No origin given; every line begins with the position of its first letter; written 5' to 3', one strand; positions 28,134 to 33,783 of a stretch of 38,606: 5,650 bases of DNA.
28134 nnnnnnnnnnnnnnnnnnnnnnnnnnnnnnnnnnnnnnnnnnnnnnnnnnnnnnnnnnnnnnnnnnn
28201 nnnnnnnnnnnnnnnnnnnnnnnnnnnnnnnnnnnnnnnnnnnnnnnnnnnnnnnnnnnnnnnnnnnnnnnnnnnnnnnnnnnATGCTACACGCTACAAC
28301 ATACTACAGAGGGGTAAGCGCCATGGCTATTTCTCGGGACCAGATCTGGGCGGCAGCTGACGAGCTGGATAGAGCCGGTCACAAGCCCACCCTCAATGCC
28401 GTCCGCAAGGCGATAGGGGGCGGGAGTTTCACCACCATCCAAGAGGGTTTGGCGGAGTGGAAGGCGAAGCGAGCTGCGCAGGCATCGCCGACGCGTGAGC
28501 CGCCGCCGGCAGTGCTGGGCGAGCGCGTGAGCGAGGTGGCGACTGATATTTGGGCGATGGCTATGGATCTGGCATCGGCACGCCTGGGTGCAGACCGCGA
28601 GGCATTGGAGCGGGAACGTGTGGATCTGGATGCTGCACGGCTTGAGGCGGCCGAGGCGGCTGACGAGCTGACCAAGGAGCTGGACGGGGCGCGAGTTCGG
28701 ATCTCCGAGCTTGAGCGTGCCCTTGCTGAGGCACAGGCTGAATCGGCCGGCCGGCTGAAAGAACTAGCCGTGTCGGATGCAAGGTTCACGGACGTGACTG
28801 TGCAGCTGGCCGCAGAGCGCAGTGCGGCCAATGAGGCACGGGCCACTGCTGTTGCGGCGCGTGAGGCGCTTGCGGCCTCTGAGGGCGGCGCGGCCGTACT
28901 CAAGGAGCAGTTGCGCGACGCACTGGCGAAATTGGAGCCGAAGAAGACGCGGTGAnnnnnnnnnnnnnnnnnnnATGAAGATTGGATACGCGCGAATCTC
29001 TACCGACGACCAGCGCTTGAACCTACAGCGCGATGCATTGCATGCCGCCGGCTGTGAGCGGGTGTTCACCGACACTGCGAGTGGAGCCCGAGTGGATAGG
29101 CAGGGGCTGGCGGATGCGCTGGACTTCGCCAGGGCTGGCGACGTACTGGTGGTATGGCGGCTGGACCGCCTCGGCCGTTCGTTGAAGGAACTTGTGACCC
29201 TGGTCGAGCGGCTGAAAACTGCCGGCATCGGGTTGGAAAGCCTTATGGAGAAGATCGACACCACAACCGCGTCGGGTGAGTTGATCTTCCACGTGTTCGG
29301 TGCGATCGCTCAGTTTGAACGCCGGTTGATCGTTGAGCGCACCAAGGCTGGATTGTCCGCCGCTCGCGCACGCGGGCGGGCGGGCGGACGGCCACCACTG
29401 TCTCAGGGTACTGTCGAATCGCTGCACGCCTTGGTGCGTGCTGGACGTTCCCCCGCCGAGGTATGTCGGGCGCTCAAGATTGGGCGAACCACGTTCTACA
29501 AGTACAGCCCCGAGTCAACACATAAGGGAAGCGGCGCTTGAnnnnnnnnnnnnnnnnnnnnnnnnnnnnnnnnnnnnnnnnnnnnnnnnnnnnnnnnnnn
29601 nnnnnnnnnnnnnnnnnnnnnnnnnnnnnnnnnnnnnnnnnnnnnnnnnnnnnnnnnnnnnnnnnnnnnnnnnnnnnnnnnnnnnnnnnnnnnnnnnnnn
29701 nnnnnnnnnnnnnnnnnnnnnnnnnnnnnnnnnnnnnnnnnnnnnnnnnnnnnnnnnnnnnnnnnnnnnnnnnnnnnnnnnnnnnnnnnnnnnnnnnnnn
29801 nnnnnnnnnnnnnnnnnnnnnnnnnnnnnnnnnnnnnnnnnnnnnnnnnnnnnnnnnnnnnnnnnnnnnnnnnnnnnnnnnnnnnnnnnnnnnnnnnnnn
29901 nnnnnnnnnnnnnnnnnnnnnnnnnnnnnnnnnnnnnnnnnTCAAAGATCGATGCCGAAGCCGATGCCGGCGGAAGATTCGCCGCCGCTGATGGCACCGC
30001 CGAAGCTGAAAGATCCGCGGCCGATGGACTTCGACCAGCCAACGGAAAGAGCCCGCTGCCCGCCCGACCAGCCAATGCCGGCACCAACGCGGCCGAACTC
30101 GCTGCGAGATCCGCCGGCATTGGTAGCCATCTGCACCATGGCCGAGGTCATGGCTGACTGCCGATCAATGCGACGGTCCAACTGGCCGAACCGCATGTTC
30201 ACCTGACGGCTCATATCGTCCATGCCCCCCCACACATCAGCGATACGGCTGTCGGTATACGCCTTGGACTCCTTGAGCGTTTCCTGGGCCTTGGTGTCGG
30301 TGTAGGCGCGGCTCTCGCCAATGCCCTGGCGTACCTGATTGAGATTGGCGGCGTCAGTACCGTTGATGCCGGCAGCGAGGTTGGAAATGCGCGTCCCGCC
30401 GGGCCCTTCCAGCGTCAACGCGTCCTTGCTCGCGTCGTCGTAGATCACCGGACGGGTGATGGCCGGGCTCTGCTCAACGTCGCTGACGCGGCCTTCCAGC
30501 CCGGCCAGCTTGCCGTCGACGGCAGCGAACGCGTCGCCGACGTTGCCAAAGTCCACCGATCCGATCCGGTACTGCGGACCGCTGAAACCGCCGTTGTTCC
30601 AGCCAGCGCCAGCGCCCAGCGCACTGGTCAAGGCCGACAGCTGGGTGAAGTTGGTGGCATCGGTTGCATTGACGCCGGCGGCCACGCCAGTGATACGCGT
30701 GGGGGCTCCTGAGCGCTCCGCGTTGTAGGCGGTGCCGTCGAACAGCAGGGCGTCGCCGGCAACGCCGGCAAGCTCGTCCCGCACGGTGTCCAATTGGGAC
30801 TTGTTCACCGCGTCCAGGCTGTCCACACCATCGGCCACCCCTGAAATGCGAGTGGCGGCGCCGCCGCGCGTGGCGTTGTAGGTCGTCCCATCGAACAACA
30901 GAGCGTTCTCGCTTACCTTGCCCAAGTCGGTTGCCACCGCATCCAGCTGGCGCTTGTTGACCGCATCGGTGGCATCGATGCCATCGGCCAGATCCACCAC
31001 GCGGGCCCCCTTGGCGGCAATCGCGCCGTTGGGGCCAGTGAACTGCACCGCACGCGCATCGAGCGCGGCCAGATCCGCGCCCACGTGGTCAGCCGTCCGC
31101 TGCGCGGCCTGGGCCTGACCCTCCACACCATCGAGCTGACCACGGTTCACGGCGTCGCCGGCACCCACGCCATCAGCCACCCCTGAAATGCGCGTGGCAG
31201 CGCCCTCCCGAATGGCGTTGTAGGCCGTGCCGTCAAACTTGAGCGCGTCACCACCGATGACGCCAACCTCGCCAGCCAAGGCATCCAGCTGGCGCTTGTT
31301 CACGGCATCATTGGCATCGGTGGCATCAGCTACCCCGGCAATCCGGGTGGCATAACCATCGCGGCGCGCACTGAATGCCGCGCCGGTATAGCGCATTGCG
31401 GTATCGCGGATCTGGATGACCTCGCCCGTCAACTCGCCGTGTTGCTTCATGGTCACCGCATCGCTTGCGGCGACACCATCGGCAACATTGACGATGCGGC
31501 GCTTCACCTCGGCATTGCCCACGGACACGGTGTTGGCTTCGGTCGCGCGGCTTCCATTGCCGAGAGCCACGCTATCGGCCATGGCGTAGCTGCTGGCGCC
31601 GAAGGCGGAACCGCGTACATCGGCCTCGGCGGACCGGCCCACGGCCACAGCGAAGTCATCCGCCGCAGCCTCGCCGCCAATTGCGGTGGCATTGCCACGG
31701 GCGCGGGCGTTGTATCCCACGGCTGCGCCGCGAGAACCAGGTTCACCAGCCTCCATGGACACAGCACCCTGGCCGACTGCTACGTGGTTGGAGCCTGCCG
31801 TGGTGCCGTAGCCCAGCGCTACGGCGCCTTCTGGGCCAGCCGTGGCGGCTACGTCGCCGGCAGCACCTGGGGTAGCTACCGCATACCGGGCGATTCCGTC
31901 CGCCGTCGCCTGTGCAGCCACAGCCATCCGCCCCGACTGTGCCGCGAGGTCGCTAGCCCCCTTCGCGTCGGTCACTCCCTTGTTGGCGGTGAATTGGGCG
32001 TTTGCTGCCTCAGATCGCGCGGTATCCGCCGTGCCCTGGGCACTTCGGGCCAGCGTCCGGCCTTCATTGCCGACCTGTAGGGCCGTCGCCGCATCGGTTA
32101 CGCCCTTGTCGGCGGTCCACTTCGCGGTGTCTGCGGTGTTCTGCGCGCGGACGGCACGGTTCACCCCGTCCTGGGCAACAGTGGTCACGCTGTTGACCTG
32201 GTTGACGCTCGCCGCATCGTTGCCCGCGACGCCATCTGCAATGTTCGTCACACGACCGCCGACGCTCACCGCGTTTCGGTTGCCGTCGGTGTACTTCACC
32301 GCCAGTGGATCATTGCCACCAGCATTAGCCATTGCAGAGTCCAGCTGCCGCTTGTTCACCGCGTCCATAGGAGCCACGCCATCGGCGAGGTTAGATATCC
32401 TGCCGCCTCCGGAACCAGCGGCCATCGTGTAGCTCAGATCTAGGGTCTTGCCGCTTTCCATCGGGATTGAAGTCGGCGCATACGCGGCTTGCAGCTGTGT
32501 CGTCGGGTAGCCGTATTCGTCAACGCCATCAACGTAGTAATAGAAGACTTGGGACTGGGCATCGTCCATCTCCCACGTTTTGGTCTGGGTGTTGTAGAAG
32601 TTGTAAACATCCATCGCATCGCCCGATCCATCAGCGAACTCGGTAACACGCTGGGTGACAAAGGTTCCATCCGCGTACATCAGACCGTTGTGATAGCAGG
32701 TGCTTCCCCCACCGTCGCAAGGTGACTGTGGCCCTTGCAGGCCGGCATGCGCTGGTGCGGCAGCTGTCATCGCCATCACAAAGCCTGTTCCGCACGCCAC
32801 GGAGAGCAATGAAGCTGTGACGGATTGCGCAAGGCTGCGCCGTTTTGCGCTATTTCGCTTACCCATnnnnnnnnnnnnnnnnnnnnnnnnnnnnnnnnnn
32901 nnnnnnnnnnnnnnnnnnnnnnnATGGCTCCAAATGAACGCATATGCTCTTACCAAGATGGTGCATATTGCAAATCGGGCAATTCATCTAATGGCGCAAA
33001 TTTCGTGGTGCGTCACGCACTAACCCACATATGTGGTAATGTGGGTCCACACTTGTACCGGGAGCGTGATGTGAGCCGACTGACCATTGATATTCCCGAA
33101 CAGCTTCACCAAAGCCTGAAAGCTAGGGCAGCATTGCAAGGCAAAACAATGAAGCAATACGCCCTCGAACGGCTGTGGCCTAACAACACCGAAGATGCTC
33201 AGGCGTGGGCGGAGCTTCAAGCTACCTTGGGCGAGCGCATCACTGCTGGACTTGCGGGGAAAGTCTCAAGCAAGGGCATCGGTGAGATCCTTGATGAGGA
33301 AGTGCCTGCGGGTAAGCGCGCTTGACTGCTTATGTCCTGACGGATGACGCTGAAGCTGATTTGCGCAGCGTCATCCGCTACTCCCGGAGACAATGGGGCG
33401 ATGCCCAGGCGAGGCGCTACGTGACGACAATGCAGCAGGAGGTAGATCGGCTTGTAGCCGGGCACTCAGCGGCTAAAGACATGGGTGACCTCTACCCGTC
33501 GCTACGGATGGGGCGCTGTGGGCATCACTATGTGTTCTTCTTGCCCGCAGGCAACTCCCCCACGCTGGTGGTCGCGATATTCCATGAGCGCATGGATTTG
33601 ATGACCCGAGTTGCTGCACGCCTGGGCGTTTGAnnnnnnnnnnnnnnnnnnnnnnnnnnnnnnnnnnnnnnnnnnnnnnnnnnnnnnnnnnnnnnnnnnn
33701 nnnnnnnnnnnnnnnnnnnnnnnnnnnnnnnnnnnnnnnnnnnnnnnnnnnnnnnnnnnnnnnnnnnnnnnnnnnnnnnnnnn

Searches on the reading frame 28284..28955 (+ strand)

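Call 10: search_protein_families(library=pfam, proteins=[window:28284-28955:+], max_evalue=0.001)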
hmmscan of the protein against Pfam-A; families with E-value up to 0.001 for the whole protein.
window:28284-28955:+ (223 aa): 1 family
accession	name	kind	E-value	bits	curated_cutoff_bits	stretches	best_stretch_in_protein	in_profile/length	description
PF11740.13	KfrA_N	-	9.9e-25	87.9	26.1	1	18-133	2-113/113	Plasmid replication region DNA-binding N-term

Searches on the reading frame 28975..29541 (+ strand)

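Call 10: search_protein_families(library=pfam, proteins=[window:28975-29541:+], max_evalue=0.001)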
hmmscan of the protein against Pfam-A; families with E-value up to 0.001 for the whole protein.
window:28975-29541:+ (188 aa): 2 families
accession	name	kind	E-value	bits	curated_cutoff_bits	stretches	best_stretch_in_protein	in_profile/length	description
PF00239.26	Resolvase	-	4.4e-45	153.8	23.3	1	3-135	2-144/145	Resolvase, N terminal domain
PF02796.21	HTH_7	-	3.6e-06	27.4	23.8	1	138-180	1-44/45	Helix-turn-helix domain of resolvase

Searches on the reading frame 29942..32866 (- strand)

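Call 10: search_protein_families(library=pfam, proteins=[window:29942-32866:-], max_evalue=0.001)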
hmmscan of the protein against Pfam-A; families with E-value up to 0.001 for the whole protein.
window:29942-32866:- (974 aa): 2 families
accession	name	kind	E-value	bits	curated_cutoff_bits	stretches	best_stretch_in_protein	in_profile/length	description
PF05662.19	YadA_stalk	-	7.5e-58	193.1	28.4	8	724-755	1-32/43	Coiled stalk of trimeric autotransporter adhesin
PF03906.20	Phage_T7_tail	-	5.9e-10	39.5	25.2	0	613-642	120-149/157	Phage T7 tail fibre protein, N-terminal domain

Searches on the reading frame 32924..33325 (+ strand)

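Call 10: search_protein_families(library=pfam, proteins=[window:32924-33325:+], max_evalue=0.001)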
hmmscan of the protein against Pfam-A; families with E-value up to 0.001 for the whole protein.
window:32924-33325:+ (133 aa): 2 families
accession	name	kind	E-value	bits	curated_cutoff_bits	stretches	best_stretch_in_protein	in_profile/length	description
PF09386.16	ParD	-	4.6e-27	94.7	27.3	1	51-126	2-79/80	Antitoxin ParD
PF22513.2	FitA-like_RHH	-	0.00015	22.1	27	1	56-82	7-33/39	Antitoxin FitA-like, ribbon-helix-helix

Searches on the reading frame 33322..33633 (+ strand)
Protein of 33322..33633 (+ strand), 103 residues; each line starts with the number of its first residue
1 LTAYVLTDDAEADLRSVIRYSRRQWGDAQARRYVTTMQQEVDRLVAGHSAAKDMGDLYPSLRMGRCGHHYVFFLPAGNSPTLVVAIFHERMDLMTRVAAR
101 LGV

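Call 71: search_protein_families(library=pfam, proteins=[window:33322-33633:+], max_evalue=0.001)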
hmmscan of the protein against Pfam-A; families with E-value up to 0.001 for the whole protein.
window:33322-33633:+ (103 aa): 1 family
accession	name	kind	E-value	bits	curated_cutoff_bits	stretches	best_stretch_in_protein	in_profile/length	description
PF05016.21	ParE_toxin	-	7.8e-12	46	23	1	4-92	1-88/89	ParE toxin of type II toxin-antitoxin system, parDE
